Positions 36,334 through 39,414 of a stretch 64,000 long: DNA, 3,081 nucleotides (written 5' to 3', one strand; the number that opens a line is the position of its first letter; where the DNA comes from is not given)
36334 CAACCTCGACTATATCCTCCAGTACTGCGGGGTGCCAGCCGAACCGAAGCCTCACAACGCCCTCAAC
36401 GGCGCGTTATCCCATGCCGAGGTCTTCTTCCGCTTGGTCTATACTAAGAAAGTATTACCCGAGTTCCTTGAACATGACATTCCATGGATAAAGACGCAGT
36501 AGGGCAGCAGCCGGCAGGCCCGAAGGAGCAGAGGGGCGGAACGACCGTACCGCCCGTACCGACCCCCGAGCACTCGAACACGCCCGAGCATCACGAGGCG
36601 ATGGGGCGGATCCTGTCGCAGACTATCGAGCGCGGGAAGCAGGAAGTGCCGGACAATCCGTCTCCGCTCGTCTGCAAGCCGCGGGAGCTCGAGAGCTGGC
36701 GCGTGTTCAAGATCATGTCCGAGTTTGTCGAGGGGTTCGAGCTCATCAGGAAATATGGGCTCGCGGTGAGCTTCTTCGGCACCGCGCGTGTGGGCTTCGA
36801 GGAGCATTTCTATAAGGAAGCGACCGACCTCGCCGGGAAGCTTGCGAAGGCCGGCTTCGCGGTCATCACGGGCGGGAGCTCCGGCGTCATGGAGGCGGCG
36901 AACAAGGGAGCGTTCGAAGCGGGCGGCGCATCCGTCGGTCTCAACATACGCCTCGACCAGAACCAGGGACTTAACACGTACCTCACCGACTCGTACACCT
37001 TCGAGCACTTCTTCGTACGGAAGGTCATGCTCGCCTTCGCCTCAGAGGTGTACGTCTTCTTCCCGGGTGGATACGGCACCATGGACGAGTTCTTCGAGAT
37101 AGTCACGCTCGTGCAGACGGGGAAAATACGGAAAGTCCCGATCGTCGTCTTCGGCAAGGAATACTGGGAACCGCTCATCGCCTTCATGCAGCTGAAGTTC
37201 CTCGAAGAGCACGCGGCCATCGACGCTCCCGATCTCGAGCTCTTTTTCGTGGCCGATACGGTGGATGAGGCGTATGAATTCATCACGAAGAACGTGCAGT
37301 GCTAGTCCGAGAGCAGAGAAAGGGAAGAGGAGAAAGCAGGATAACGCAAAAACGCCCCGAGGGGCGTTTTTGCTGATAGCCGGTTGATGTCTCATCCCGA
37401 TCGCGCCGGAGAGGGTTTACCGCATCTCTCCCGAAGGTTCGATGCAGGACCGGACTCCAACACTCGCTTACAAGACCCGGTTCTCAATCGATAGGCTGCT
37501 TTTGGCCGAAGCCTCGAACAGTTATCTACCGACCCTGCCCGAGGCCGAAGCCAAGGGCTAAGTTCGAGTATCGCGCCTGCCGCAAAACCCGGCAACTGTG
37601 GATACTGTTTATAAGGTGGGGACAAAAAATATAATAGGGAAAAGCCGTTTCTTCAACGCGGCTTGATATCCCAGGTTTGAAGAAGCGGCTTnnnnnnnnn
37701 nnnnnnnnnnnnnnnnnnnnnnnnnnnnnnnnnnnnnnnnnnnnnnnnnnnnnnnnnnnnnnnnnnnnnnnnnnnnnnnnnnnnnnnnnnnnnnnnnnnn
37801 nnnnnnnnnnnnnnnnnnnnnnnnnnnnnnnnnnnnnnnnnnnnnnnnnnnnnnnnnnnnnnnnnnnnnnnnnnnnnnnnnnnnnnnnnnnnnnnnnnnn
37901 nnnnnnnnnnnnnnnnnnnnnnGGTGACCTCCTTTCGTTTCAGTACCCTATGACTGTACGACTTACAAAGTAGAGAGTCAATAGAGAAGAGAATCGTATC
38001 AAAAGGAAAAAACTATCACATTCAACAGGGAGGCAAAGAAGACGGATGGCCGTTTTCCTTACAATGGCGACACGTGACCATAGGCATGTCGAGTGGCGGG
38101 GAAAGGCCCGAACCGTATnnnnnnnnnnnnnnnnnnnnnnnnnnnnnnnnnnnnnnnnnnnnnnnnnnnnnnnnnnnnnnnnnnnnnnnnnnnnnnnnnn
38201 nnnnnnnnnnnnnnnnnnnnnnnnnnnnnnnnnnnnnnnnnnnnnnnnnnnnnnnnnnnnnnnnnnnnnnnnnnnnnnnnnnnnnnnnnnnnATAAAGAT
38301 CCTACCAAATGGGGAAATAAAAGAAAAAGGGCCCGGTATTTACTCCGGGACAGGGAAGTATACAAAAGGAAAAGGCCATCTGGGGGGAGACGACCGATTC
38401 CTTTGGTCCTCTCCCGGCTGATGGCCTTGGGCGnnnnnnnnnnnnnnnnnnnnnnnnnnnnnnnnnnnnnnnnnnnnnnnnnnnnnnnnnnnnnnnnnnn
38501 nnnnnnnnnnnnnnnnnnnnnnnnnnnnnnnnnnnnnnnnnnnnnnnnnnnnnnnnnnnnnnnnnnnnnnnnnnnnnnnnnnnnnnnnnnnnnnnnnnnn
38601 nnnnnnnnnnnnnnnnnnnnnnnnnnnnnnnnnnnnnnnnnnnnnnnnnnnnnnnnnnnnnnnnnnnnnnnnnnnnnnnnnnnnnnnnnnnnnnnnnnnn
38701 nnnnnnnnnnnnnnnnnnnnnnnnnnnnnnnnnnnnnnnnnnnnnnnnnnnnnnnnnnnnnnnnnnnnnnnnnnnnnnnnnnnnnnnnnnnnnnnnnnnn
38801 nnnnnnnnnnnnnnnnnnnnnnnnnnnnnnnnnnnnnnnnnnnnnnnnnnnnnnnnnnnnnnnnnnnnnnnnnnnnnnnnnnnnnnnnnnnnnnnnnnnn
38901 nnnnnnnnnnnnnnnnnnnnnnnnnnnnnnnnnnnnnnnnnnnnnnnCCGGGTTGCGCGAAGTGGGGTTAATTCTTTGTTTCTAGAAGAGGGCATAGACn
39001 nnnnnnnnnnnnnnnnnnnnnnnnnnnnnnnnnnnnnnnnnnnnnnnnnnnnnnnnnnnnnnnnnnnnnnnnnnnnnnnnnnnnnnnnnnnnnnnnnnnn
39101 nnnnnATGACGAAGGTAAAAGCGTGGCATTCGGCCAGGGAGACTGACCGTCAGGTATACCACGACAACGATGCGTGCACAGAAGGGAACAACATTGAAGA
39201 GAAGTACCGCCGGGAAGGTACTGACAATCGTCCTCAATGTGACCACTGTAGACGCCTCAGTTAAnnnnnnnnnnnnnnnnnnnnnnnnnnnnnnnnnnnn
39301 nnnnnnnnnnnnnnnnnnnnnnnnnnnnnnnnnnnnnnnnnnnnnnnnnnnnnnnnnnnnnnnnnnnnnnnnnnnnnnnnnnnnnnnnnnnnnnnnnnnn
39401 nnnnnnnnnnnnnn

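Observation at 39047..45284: Island-specific conserved motif TAGGG(T/C)AGGGRAG, three times positioned exactly 5 nt upstream of a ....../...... box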

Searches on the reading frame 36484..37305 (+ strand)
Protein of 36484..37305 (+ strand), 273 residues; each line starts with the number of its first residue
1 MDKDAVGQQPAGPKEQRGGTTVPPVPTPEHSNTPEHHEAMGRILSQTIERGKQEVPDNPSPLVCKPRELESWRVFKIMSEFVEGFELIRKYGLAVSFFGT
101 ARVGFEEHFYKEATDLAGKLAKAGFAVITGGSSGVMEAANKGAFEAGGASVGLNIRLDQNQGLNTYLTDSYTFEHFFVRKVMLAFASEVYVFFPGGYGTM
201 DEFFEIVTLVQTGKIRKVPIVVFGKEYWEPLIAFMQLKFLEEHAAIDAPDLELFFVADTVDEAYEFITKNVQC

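Call 34: find_homologous_proteins(query=window:36484-37305:+, max_evalue=1e-40)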
Query window:36484-37305:+ (273 aa): 7939 proteins with E <= 1e-40 among 8000 candidates; the best 120 are listed.
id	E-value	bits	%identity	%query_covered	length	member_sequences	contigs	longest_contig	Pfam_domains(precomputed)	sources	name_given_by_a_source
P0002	3.5e-181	619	100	100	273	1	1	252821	PF18306.7,PF03641.20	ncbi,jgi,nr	ncbi:MAG: hypothetical protein QOE22_686 [Candidatus Parcubacteria bacterium]|jgi:uncharacterized pr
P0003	8.5e-149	512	86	95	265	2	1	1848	PF18306.7,PF03641.20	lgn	-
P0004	8.8e-148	509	84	99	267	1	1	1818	PF18306.7,PF03641.20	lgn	-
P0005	1.2e-147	509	87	93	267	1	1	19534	PF18306.7,PF03641.20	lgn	-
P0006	1.0e-146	505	87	93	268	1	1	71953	PF18306.7,PF03641.20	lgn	-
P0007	2.9e-145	501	85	94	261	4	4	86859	PF18306.7,PF03641.20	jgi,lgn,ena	-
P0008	3.7e-143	494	82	95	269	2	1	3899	PF18306.7,PF03641.20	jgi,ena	jgi:hypothetical protein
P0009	1.1e-140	486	80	95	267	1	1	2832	PF18306.7,PF03641.20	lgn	-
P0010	3.5e-139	481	83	91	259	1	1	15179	PF18306.7,PF03641.20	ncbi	ncbi:MAG TPA: TIGR00730 family Rossman fold protein, partial [Candidatus Paceibacterota bacterium]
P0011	3.9e-139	481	82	89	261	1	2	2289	PF18306.7,PF03641.20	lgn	-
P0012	4.2e-139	481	80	94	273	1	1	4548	PF18306.7,PF03641.20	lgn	-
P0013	5.0e-139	480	78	93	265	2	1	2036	PF18306.7,PF03641.20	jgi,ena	-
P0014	4.6e-137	474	77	99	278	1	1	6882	PF18306.7,PF03641.20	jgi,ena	jgi:hypothetical protein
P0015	8.2e-137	473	81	93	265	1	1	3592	PF18306.7,PF03641.20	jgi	jgi:uncharacterized protein (TIGR00730 family)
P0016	2.7e-135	468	80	87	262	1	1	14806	PF18306.7,PF03641.20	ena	-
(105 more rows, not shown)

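Call 35: find_encoding_contigs(protein=P0006, flank=10000, max_places=3)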
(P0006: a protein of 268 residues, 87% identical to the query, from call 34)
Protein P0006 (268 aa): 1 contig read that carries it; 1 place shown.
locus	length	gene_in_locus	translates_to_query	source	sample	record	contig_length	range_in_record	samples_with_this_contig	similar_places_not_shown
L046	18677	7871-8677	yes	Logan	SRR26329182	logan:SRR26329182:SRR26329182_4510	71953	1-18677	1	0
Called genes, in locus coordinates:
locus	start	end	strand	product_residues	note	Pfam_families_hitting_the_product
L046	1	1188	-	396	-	?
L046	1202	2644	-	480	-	PF01406:tRNA-synt_1e, PF01921:tRNA-synt_1f (faint), PF09334:tRNA-synt_1g (faint), PF23493:CysS_C (faint)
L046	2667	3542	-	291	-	PF01544:CorA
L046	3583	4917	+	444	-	PF00595:PDZ, PF13180:PDZ_2, PF17820:PDZ_6, PF03572:Peptidase_S41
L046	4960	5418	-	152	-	PF15891:Nuc_deoxyri_tr2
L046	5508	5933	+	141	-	PF01281:Ribosomal_L9_N, PF03948:Ribosomal_L9_C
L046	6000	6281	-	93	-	PF01016:Ribosomal_L27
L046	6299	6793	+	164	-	PF02805:Ada_Zn_binding (weak)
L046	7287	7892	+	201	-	PF00929:RNase_T, PF13482:RNase_H_2 (faint), PF16473:Rv2179c-like (weak)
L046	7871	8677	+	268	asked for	PF18306:LDcluster4, PF03641:Lysine_decarbox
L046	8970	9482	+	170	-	-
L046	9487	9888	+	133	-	-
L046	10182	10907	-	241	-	PF01978:TrmB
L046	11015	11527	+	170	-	PF00156:Pribosyltran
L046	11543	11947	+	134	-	PF00293:NUDIX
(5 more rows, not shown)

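Call 36: find_encoding_contigs(protein=P0007, flank=10000, max_places=4)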
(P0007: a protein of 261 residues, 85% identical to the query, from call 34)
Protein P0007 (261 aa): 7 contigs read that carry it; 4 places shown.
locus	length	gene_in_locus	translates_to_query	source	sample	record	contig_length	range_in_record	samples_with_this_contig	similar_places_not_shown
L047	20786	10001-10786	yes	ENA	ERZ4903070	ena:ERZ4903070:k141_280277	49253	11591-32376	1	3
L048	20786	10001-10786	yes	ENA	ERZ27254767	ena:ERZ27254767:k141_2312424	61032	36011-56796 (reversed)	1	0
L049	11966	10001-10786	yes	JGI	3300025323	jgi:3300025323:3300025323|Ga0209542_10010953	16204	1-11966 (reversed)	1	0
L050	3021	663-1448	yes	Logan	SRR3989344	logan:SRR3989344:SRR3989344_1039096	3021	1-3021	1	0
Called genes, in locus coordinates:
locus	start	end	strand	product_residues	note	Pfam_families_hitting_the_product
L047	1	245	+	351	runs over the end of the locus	PF02646:RmuC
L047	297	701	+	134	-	-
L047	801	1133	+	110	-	PF00829:Ribosomal_L21p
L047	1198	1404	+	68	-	PF18929:DUF5678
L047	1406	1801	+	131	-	-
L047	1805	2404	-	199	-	PF21176:RecR_HhH, PF01751:Toprim, PF13662:Toprim_4, PF21175:RecR_C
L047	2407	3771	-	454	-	PF00772:DnaB, PF03796:DnaB_C, PF13481:AAA_25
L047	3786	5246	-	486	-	PF01921:tRNA-synt_1f (faint), PF01406:tRNA-synt_1e, PF09334:tRNA-synt_1g (weak), PF23493:CysS_C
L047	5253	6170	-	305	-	PF01544:CorA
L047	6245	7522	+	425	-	PF00595:PDZ, PF13180:PDZ_2, PF17820:PDZ_6, PF03572:Peptidase_S41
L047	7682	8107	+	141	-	PF01281:Ribosomal_L9_N, PF03948:Ribosomal_L9_C (weak)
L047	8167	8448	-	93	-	PF01016:Ribosomal_L27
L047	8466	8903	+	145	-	PF02805:Ada_Zn_binding (weak)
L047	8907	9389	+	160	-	PF02452:PemK_toxin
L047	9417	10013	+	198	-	PF00929:RNase_T, PF16473:Rv2179c-like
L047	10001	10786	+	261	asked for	PF18306:LDcluster4, PF03641:Lysine_decarbox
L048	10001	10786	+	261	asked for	PF18306:LDcluster4, PF03641:Lysine_decarbox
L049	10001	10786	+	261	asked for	PF18306:LDcluster4, PF03641:Lysine_decarbox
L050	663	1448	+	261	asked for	PF18306:LDcluster4, PF03641:Lysine_decarbox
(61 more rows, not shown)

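Call 37: find_encoding_contigs(protein=P0005, flank=10000, max_places=3)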
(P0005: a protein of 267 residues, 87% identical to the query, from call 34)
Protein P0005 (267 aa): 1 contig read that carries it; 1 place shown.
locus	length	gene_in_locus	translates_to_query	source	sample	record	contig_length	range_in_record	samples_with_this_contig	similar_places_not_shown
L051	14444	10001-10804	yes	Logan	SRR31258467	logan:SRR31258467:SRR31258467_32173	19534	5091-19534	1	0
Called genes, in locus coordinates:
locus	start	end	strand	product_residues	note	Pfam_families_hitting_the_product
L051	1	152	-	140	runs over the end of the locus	-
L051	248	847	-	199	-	PF21176:RecR_HhH, PF01751:Toprim, PF13662:Toprim_4, PF21175:RecR_C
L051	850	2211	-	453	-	PF00772:DnaB, PF13481:AAA_25, PF03796:DnaB_C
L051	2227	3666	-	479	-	PF01406:tRNA-synt_1e, PF01921:tRNA-synt_1f (faint), PF09334:tRNA-synt_1g (faint), PF23493:CysS_C (weak)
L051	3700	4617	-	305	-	PF01544:CorA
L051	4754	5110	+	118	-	-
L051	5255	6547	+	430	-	PF00595:PDZ, PF13180:PDZ_2, PF17820:PDZ_6, PF03572:Peptidase_S41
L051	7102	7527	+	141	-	PF01281:Ribosomal_L9_N, PF03948:Ribosomal_L9_C (weak)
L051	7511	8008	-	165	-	PF14083:PGDYG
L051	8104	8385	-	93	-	PF01016:Ribosomal_L27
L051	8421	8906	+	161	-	-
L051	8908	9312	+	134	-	PF02452:PemK_toxin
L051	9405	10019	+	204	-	PF13482:RNase_H_2 (faint), PF16473:Rv2179c-like (weak)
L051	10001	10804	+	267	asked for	PF18306:LDcluster4, PF03641:Lysine_decarbox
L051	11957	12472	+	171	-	-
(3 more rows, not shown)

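Call 45: find_encoding_contigs(protein=P0010, flank=10000, max_places=2)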
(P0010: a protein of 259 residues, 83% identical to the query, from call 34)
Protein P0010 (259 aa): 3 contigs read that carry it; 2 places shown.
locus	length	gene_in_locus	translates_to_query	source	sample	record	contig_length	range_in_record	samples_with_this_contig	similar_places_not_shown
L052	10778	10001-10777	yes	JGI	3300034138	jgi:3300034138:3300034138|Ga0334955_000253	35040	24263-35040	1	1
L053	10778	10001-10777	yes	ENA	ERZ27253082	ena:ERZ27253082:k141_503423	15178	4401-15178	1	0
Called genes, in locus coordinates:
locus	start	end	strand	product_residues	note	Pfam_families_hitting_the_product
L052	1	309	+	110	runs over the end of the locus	PF00829:Ribosomal_L21p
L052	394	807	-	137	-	-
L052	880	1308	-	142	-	PF01751:Toprim, PF13662:Toprim_4, PF21175:RecR_C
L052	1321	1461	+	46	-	-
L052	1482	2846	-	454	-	PF00772:DnaB, PF13481:AAA_25, PF03796:DnaB_C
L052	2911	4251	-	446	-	PF01406:tRNA-synt_1e, PF09334:tRNA-synt_1g (faint), PF23493:CysS_C (weak)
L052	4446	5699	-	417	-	PF03448:MgtE_N (weak), PF00571:CBS (faint), PF01769:MgtE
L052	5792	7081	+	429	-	PF00595:PDZ, PF13180:PDZ_2, PF17820:PDZ_6, PF03572:Peptidase_S41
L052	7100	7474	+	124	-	PF00903:Glyoxalase (faint)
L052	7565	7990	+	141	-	PF01281:Ribosomal_L9_N, PF03948:Ribosomal_L9_C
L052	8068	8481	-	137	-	-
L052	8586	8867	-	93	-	PF01016:Ribosomal_L27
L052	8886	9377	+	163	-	PF02805:Ada_Zn_binding (weak)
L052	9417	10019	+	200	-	PF00929:RNase_T, PF16473:Rv2179c-like (weak)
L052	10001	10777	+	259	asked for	PF18306:LDcluster4, PF03641:Lysine_decarbox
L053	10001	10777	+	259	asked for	PF18306:LDcluster4, PF03641:Lysine_decarbox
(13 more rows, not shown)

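Call 46: find_encoding_contigs(protein=P0016, flank=10000, max_places=2)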
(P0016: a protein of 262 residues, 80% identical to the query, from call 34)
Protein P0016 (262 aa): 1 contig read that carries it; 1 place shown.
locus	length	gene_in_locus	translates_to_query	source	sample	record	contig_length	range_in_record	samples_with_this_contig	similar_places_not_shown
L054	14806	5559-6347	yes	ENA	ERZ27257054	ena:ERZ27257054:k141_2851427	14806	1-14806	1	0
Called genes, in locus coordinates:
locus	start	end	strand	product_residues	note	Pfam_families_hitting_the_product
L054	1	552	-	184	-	?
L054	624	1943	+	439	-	PF00595:PDZ, PF13180:PDZ_2, PF17820:PDZ_6, PF03572:Peptidase_S41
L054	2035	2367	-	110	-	PF00072:Response_reg (weak)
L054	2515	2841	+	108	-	PF00903:Glyoxalase, PF12681:Glyoxalase_2 (weak)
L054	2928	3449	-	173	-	-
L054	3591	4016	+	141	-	PF01281:Ribosomal_L9_N, PF03948:Ribosomal_L9_C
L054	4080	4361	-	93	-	PF01016:Ribosomal_L27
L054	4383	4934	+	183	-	-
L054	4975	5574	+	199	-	PF00929:RNase_T, PF13482:RNase_H_2 (faint), PF16473:Rv2179c-like (weak)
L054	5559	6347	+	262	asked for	PF18306:LDcluster4, PF03641:Lysine_decarbox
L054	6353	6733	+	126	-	-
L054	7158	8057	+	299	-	PF02729:OTCace_N, PF00185:OTCace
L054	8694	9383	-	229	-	PF00520:Ion_trans, PF07885:Ion_trans_2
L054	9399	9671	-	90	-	-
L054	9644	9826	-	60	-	-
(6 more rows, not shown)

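Call 47: find_encoding_contigs(protein=P0014, flank=10000, max_places=2)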
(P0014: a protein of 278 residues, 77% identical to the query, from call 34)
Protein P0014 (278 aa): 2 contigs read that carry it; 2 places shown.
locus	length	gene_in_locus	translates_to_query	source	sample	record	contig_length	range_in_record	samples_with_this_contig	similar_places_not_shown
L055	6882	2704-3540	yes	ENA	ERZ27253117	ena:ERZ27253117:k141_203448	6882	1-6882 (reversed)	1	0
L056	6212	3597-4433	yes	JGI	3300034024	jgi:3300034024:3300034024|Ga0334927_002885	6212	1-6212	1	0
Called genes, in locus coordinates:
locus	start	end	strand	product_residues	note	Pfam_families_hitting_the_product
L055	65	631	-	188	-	-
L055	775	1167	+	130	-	PF01281:Ribosomal_L9_N, PF03948:Ribosomal_L9_C (weak)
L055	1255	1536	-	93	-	PF01016:Ribosomal_L27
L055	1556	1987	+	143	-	PF02805:Ada_Zn_binding (faint)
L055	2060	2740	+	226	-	PF00929:RNase_T, PF16473:Rv2179c-like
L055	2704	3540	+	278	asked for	PF18306:LDcluster4, PF03641:Lysine_decarbox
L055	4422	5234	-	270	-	PF00753:Lactamase_B, PF12706:Lactamase_B_2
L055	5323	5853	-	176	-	PF02834:LigT_PEase (weak), PF13563:2_5_RNA_ligase2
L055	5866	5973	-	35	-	-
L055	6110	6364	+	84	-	-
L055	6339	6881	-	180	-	?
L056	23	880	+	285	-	PF00595:PDZ, PF13180:PDZ_2, PF17820:PDZ_6, PF03572:Peptidase_S41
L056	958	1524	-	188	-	-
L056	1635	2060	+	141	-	PF01281:Ribosomal_L9_N, PF03948:Ribosomal_L9_C (weak)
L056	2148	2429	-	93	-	PF01016:Ribosomal_L27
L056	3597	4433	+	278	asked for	PF18306:LDcluster4, PF03641:Lysine_decarbox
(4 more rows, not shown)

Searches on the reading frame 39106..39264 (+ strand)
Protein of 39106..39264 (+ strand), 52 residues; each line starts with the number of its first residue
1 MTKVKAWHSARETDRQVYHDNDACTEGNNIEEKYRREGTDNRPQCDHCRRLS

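Call 15: search_protein_families(library=pfam, proteins=[window:39106-39264:+], max_evalue=0.01)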
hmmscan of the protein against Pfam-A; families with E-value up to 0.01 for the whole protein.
window:39106-39264:+ (52 aa): 0 families
